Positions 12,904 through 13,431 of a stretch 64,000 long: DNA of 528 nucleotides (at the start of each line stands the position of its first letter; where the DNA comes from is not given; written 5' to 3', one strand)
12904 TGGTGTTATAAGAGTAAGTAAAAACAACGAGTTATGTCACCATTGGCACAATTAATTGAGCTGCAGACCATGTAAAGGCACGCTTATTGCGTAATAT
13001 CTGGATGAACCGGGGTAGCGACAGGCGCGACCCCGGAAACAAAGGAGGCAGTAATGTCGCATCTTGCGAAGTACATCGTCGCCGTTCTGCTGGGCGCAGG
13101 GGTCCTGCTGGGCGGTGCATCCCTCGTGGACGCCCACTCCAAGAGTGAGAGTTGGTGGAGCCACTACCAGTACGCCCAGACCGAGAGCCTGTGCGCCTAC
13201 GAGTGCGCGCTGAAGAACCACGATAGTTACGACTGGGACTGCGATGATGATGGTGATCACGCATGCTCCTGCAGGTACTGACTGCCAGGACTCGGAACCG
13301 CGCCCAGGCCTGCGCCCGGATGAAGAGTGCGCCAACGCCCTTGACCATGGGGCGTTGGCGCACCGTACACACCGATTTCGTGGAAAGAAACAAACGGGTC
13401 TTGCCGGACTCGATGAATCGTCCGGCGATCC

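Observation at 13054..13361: Small Cys-rich acidic secreted peptide as first gene of the sigma54 operon, followed by a 12-bp-stem hairpin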

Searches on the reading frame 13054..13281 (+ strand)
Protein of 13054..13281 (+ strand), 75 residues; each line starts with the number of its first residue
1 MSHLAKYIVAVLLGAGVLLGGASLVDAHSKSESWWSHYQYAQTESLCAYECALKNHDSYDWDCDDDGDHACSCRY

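Call 8: search_protein_families(library=pfam, proteins=[window:13054-13281:+], max_evalue=0.1)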
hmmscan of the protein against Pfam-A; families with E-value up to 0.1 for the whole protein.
window:13054-13281:+ (75 aa): 0 families

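Call 9: find_homologous_proteins(query=window:13054-13281:+, max_evalue=10)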
Query window:13054-13281:+ (75 aa): 7 proteins with E <= 10 among 130 candidates.
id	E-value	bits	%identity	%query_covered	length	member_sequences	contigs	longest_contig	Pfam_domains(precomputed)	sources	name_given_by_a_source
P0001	8.3e-45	168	100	100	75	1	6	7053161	-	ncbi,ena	-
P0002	4.3e-28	115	76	96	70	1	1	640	-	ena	-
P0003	1.2e-24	104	72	80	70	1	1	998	-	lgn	-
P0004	3.6e-22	96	66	99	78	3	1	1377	-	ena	-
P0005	7.9e-20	88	72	83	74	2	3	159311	-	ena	-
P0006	9.2e-16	75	53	100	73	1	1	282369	-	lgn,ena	-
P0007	2.0e-11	62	59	75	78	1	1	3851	-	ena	-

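Call 10: find_encoding_contigs(protein=window:13054-13281:+, flank=10000)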
Protein window:13054-13281:+ (75 aa): 5 contigs read that carry it; 5 places shown.
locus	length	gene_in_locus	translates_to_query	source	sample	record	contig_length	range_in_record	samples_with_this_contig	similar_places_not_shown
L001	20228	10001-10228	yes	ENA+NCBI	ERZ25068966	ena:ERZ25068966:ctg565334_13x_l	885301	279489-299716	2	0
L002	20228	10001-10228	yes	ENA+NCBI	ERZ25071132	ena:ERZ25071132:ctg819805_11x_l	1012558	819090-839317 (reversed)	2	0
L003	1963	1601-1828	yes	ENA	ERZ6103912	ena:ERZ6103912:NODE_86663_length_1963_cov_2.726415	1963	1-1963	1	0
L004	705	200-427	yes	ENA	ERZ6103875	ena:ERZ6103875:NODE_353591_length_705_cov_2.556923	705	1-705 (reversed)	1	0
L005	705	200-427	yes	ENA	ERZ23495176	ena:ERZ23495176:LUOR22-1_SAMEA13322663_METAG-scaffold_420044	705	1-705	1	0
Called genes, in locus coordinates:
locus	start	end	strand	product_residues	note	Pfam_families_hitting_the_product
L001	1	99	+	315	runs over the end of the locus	PF01379:Porphobil_deam, PF03900:Porphobil_deamC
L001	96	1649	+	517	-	PF00590:TP_methylase, PF02602:HEM4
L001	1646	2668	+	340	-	PF00586:AIRS, PF02769:AIRS_C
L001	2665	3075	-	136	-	PF13358:DDE_3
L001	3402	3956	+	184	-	-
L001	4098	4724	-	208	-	PF01609:DDE_Tnp_1, PF13612:DDE_Tnp_1_3 (weak), PF13586:DDE_Tnp_1_2 (weak)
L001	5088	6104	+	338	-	-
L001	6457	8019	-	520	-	PF07494:Reg_prop (faint), PF00158:Sigma54_activat, PF14532:Sigma54_activ_2, PF07728:AAA_5 (weak), PF25601:AAA_lid_14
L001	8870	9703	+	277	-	-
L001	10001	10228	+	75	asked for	-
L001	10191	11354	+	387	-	-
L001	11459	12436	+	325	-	-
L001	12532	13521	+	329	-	-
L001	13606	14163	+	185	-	PF07676:PD40 (weak), PF26549:Tricorn_N (weak)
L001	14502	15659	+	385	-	PF00465:Fe-ADH, PF13685:Fe-ADH_2, PF25137:ADH_Fe_C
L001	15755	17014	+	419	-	PF09861:Lar_N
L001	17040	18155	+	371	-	PF08240:ADH_N, PF16912:Glu_dehyd_C, PF00107:ADH_zinc_N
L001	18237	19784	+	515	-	PF09820:AAA-ATPase_like, PF08011:PDDEXK_9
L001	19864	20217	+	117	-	PF01909:NTP_transf_2, PF18765:Polbeta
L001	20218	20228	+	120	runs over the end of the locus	PF05168:HEPN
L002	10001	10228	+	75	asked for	-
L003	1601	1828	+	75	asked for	-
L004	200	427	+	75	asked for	-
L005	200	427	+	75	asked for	-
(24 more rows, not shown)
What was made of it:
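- It is short, it lies upstream of a hairpin, and gene callers also produced an overlapping 387-aa call (call 10).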

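Call 12: find_encoding_contigs(protein=P0006, flank=10000, max_places=3)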
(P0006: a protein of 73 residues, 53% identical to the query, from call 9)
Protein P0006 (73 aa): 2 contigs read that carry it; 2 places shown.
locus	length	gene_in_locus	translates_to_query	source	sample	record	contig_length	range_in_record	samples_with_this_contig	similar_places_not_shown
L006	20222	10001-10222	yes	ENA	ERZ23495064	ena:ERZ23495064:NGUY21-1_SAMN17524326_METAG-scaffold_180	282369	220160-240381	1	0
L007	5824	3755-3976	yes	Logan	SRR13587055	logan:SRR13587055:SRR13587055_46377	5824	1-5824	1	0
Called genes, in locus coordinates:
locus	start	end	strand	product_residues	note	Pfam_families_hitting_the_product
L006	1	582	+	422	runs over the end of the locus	PF00275:EPSP_synthase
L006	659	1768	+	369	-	PF04015:DUF362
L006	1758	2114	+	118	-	PF03819:MazG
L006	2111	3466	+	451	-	-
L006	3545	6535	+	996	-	-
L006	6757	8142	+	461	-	PF07992:Pyr_redox_2 (faint), PF13738:Pyr_redox_3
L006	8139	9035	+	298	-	PF04909:Amidohydro_2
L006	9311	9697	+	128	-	PF15919:HicB_lk_antitox, PF15970:HicB-like_2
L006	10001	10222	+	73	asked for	-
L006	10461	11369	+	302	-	-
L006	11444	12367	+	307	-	PF00930:DPPIV_N (faint), PF10647:Gmad1 (faint), PF25174:Beta-prop_THOC3 (weak), PF26549:Tricorn_N, PF26550:Tricorn_2nd, PF07676:PD40, PF26549:Tricorn_N, PF07676:PD40 (weak), +3 more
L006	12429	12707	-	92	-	PF10262:Rdx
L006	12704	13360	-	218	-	PF00834:Ribul_P_3_epim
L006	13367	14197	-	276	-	PF01261:AP_endonuc_2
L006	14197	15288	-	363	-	PF01408:GFO_IDH_MocA, PF02894:GFO_IDH_MocA_C (weak)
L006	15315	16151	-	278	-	PF05721:PhyH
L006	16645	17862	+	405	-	-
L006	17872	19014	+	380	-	-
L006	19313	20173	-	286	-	PF05721:PhyH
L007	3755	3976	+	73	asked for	-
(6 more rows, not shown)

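Call 13: find_encoding_contigs(protein=P0005, flank=10000, max_places=3)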
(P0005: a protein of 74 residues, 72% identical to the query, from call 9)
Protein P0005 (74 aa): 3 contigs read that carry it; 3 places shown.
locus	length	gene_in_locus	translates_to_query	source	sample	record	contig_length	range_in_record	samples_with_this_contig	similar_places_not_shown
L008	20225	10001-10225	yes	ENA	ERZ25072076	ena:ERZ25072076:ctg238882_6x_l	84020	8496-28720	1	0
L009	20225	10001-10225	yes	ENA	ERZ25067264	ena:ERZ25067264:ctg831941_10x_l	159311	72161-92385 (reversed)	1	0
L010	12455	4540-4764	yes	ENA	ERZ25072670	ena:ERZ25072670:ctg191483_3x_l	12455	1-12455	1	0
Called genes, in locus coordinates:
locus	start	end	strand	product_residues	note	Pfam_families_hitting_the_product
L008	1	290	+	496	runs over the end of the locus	PF03951:Gln-synt_N, PF00120:Gln-synt_C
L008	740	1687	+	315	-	PF01379:Porphobil_deam, PF03900:Porphobil_deamC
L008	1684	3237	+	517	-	PF00590:TP_methylase, PF02602:HEM4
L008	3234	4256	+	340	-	PF00586:AIRS, PF02769:AIRS_C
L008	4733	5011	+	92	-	-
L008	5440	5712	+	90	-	-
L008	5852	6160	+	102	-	PF26549:Tricorn_N (faint), PF07676:PD40 (faint)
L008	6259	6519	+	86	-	PF26549:Tricorn_N, PF07676:PD40 (weak)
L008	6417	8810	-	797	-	PF07494:Reg_prop (faint), PF00158:Sigma54_activat, PF14532:Sigma54_activ_2, PF07728:AAA_5 (weak), PF25601:AAA_lid_14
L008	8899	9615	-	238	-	PF07494:Reg_prop (faint)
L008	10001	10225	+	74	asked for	-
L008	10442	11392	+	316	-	-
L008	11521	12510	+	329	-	-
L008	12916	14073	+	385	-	PF00465:Fe-ADH, PF13685:Fe-ADH_2, PF25137:ADH_Fe_C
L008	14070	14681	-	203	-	-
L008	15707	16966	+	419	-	PF09861:Lar_N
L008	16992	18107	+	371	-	PF08240:ADH_N, PF16912:Glu_dehyd_C, PF00107:ADH_zinc_N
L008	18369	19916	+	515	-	PF09820:AAA-ATPase_like, PF08011:PDDEXK_9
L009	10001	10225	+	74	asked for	-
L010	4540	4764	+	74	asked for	-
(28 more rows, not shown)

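Call 15: find_related_loci(query=A1, collection=genome_contigs, flank=6000)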
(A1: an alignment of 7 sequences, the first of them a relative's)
Query A1 (75 aa) in genome_contigs; peptide patterns used: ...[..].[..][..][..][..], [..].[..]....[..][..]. (x = any residue, [..] = any of these).
20 stretches matched a pattern, but none encodes a relative of the query by tblastn (E <= 1e-3).

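Call 16: find_related_loci(query=A1, collection=metagenome_contigs, flank=6000)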
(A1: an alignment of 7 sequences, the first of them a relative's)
Query A1 (75 aa) in metagenome_contigs; peptide patterns used: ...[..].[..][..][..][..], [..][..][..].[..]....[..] (x = any residue, [..] = any of these).
257 stretches matched a pattern, but none encodes a relative of the query by tblastn (E <= 1e-3).
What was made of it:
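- Tried and rejected: Pattern-based scans for small-peptide relatives in GTDB species genomes and JGI metagenomes found nothing (calls 15, 16).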

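Call 24: find_encoding_contigs(protein=P0007, flank=5000, max_places=2)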
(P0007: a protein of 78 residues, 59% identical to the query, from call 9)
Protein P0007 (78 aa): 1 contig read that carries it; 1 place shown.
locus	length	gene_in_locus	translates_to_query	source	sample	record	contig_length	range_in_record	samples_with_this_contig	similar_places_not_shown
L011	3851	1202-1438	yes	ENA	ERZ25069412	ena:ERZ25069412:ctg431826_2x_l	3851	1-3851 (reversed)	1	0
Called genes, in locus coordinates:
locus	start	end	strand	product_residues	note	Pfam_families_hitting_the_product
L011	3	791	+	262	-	?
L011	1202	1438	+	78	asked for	-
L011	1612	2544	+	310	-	-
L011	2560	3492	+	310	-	PF26550:Tricorn_2nd, PF26549:Tricorn_N, PF25174:Beta-prop_THOC3, PF26550:Tricorn_2nd, PF26549:Tricorn_N, PF07676:PD40, PF26549:Tricorn_N, PF07676:PD40, +4 more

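Call 25: find_encoding_contigs(protein=P0004, flank=5000, max_places=2)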
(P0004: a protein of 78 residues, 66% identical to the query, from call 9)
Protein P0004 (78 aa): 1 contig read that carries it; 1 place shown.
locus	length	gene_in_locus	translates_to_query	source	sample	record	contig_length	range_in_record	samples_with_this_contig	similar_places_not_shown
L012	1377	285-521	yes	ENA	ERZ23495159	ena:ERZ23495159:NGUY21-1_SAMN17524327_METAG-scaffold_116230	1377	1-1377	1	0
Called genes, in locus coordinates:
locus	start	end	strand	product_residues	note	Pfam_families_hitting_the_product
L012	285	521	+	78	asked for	-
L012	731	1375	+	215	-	?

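Call 26: find_encoding_contigs(protein=P0003, flank=5000, max_places=2)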
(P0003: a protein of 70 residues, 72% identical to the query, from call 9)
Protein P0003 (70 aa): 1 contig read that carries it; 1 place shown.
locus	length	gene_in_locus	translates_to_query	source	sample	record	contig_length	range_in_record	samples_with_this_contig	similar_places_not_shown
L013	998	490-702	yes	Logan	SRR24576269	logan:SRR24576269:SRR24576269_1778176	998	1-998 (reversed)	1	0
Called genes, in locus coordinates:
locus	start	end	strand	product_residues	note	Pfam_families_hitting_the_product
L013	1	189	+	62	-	?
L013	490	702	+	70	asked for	-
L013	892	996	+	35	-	?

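Call 27: find_encoding_contigs(protein=P0002, flank=5000, max_places=2)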
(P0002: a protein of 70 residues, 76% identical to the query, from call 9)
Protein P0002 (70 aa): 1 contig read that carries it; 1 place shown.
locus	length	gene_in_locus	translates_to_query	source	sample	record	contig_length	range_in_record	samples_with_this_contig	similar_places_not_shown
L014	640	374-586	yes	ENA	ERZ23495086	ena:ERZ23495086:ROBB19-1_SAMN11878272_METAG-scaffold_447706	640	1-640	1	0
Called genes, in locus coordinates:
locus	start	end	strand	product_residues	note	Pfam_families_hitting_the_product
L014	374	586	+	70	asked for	-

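Call 28: predict_structure(alignment_id=A1)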
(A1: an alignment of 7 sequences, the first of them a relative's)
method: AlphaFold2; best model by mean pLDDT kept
length: 75 residues; sequences in the alignment: 7
mean_pLDDT: 61.4   pTM: 0.39
mean pLDDT of the five models: 61.4, 60.6, 60.4, 57.9, 56.8
residues with pLDDT >= 90: 0; 70-90: 20; 50-70: 42; < 50: 13
segments of 3 or more residues with pLDDT < 50: 18-27
pLDDT, mean of each block of 10 residues (from residue 1): 53 50 48 64 73 72 65 72
secondary structure, 60 per line:
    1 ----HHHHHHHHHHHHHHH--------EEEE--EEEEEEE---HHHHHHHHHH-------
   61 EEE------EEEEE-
elements in order: H5-19 E28-31 E34-40 H44-53 E61-63 E70-74
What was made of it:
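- On Cis-defensin / CS-alpha/beta superfamily: AF2 places 47 and 51 in helix 44-53 and 71 and 73 in strand 70-74, but only at pLDDT about 65-73 (call 28).
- AF2 places CxxxC in a helix and CxC in the last strand (call 28).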

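Call 31: search_protein_representatives(alignment_id=A1)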
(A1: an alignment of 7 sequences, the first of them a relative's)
Query: 7 sequences, 73 profile positions. Proteins with E-value up to 0.001 (for the whole library): 20; up to 1e-10: 9; up to 1e-30: 3. The best 20 are listed.
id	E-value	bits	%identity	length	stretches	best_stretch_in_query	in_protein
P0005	5.4e-35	135.4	-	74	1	1-73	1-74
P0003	2.8e-33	129.9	-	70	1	1-73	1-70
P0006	2.5e-31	123.7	-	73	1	1-73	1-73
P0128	3.7e-22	94.3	-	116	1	1-67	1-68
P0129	6.2e-19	84.0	-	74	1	13-72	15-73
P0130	1.7e-13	66.6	-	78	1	1-73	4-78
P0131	8.3e-13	64.3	-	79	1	1-71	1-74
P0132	3.4e-12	62.4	-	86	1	1-72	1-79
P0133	2.9e-11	59.4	-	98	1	13-65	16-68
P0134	8.8e-09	51.5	-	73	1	9-72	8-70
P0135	4.5e-08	49.2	-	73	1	12-71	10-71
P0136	6.6e-08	48.7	-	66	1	7-73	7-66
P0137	1.1e-07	47.9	-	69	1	10-73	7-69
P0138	5.7e-07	45.6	-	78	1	7-72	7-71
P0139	8.9e-06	41.8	-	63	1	4-43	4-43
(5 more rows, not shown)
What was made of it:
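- The first search gave 7 homologs and a full HMMER scan gave 20 representatives at E < 1e-3 (calls 9, 31).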

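Call 37: search_solved_structures(query=A2, max_evalue=10)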
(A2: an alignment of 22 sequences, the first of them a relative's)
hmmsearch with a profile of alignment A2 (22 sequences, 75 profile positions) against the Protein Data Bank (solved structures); distinct sequences matched with E-value up to 10: 3.
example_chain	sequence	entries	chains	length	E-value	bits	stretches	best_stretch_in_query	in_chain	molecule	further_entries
3d8h_A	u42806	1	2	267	0.24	15.2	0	37-66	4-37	Glycolytic phosphoglycerate mutase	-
28ik_A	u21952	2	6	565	0.85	13.4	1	10-45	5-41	Secreted acid phosphatase 1 (SAP1)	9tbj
9if7_24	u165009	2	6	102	1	13.1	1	3-44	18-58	Small nuclear ribonucleoprotein, putative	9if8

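Call 39: search_protein_families(library=ncbifam, proteins=[window:13054-13281:+, P0130, P0132], max_evalue=1)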
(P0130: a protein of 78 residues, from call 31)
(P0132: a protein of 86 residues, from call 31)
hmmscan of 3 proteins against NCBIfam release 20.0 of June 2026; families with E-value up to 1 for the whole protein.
window:13054-13281:+ (75 aa): 0 families

P0130 (78 aa): 2 families
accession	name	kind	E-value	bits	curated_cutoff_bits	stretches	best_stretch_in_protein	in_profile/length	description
TIGR01409.1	TAT_signal_seq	domain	0.21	12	16.7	1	6-26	5-25/29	twin-arginine translocation signal domain-containing protein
NF041528.1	strep_LAETG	domain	0.72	9.7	30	0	12-24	18-30/35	LAETG motif-containing sortase-dependent surface protein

P0132 (86 aa): 0 families

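Call 40: fold_search(model_id=the predicted structure, library=pdb)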
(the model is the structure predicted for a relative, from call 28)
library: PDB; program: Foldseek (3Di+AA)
matches with E <= 10: 9; with E <= 0.001: 0
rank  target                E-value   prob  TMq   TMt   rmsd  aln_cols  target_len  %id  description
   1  4peo_A                5.9e+00  0.02  0.21  0.18   6.4        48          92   12  Crystal structure of a hypothetical protein from Staphylococcus aureus. (released 2015-05-06)
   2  3dxq_B                6.3e+00  0.06  0.31  0.11   5.2        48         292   14  Crystal structure of choline/ethanolamine kinase family protein (NP_106042.1) from MESORHIZOBIUM LOTI at 2.55 A resolu (released 2008-08-05)
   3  5oqj_2                6.3e+00  0.03  0.24  0.07  11.1        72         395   14  STRUCTURE OF YEAST TRANSCRIPTION PRE-INITIATION COMPLEX WITH TFIIH (released 2018-04-25)
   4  3dom_C                7.2e+00  0.02  0.23  0.23  12.0        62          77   13  Crystal Structure of the complex between Tfb5 and the C-terminal domain of Tfb2 (released 2008-08-19)
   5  7f82_A                7.2e+00  0.02  0.17  0.05   5.9        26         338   12  Structure of the bacterial cellulose synthase subunit Z in complex with cellooligosaccharides from Enterobacter sp. CJ (released 2022-02-09)
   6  2qmu_C                7.7e+00  0.06  0.37  0.23   3.3        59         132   12  Structure of an archaeal heterotrimeric initiation factor 2 reveals a nucleotide state between the GTP and the GDP sta (released 2007-11-06)
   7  5bpd_B                8.8e+00  0.04  0.27  0.09  10.9        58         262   14  Structure of TrmBL2, an archaeal chromatin protein, shows a novel mode of DNA binding. (released 2015-09-02)
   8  4on1_A                8.8e+00  0.02  0.24  0.07   7.9        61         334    8  Crystal Structure of metalloproteinase-II from Bacteroides fragilis (released 2014-04-09)
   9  7f81_A                8.8e+00  0.01  0.17  0.05   5.9        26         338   12  Structure of the bacterial cellulose synthase subunit Z from Enterobacter sp. CJF-002 (released 2022-02-09)
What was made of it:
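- On Cis-defensin / CS-alpha/beta superfamily: Foldseek against PDB gave no hit with E < 5 (call 40).
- Tried and rejected: Foldseek of the small-protein model gave only noise (call 40).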

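Call 62: search_protein_families(library=pfam, alignment_id=A2, max_evalue=10)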
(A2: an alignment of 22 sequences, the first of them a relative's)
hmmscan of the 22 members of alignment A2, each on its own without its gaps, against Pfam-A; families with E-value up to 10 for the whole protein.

A. member 1, P0001 (75 aa): 1 family
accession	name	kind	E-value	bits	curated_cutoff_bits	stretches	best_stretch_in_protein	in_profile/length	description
PF21833.1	DUF6893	-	0.71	10.4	24.6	1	6-26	2-22/32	Family of unknown function (DUF6893)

B. families by the number of members that match (of 22 scanned): 5 families
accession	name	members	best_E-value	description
PF21833.1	DUF6893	3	0.35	Family of unknown function (DUF6893)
PF01006.25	HCV_NS4a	1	0.15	Hepatitis C virus non-structural protein NS4a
PF24763.1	CGL160_C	1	0.18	CGL160, C-terminal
PF05255.16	UPF0220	1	0.24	Uncharacterised protein family (UPF0220)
PF17447.7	YkpC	1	0.25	Uncharacterized YkpC-like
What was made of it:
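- On Cis-defensin / CS-alpha/beta superfamily: No Pfam defensin or toxin family matched (call 62).
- Closest known: Bufferins: Sec-exported, Cys-containing RiPP metallophores of the gig/MNIO operons. Different: There is no DUF2282/BUF Pfam match (calls 8, 62).
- Checked: 'No recognisable family' is correct for Pfam and NCBIfam (calls 8, 39, 62).
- No metal-binding family or motif was recognised (calls 8, 39, 62).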

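Call 75: find_encoding_contigs(protein=P0132, flank=8000, max_places=2)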
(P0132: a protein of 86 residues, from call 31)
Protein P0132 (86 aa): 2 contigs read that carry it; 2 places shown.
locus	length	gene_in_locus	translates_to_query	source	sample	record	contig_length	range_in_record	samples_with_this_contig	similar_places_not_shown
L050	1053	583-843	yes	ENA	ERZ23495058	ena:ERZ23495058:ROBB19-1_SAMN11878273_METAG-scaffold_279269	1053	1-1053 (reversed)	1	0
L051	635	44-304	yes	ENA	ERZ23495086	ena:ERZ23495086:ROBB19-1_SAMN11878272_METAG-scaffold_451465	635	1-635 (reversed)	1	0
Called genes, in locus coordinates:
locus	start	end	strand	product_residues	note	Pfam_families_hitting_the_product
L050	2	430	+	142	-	?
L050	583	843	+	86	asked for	-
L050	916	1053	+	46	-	?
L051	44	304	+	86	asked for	-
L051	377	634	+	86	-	?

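Call 76: find_encoding_contigs(protein=P0135, flank=8000, max_places=2)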
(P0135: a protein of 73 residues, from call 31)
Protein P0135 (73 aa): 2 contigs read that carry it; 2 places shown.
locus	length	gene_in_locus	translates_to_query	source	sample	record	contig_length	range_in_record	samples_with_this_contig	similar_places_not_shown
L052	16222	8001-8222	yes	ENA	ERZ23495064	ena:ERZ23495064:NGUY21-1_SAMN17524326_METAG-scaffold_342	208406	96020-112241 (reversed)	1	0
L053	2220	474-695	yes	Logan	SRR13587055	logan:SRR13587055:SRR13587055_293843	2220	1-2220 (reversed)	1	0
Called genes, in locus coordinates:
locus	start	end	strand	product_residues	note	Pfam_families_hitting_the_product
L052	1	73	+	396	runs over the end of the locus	PF02746:MR_MLE_N, PF13378:MR_MLE_C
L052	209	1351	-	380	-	PF00155:Aminotran_1_2 (weak), PF00266:Aminotran_5, PF01041:DegT_DnrJ_EryC1 (weak)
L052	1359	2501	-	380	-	PF00266:Aminotran_5, PF00155:Aminotran_1_2, PF01041:DegT_DnrJ_EryC1 (weak), PF01053:Cys_Met_Meta_PP (faint)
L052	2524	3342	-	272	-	PF05721:PhyH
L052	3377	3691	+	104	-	PF20797:HepT-like_2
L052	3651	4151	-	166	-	-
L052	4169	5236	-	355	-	PF00801:PKD, PF18911:PKD_4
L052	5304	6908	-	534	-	PF14516:AAA_35 (faint), PF13401:AAA_22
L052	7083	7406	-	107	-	PF10117:McrBC (weak)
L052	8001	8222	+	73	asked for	-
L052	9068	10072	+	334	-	-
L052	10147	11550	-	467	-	-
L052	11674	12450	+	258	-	PF01073:3Beta_HSD, PF01370:Epimerase, PF04321:RmlD_sub_bind, PF13460:NAD_binding_10, PF16363:GDP_Man_Dehyd (weak), PF07993:NAD_binding_4 (weak)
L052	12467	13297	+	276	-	PF04909:Amidohydro_2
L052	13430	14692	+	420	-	PF13378:MR_MLE_C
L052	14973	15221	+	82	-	PF04255:DUF433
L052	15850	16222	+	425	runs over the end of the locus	PF13173:AAA_14, PF13401:AAA_22 (weak), PF13635:DUF4143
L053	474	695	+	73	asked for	-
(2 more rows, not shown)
